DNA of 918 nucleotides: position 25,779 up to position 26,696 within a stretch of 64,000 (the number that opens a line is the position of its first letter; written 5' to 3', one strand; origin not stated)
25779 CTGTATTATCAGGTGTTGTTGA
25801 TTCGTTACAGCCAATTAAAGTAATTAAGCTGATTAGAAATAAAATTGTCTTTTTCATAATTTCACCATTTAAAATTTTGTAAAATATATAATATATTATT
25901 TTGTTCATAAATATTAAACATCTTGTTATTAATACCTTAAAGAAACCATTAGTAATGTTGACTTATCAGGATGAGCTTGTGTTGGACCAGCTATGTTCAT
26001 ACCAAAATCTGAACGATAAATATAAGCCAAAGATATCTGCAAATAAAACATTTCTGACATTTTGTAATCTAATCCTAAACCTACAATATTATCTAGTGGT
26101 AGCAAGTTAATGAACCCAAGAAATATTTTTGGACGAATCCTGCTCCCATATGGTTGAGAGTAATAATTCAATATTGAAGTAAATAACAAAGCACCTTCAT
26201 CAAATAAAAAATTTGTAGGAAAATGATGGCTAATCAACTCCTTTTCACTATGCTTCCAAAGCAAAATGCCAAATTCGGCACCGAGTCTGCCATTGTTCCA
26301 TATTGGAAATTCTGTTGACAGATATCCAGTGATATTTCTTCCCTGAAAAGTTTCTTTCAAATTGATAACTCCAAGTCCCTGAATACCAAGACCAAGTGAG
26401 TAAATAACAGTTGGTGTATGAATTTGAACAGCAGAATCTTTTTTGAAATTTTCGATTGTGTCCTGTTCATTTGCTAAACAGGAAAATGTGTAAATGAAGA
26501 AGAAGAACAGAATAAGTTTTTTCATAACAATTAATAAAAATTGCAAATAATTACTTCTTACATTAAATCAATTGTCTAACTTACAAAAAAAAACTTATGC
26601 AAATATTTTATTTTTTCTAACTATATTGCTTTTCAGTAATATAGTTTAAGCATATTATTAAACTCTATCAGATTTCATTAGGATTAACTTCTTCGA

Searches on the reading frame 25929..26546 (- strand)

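Call 14: search_protein_families(library=pfam, proteins=[window:25929-26546:-], max_evalue=0.1)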
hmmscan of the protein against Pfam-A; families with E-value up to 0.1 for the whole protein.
window:25929-26546:- (205 aa): 1 family
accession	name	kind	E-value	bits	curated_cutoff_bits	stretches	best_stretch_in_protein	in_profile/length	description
PF24358.1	ABCC10_N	-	0.054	13.4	26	1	4-69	40-106/200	ABCC10 N-terminal domain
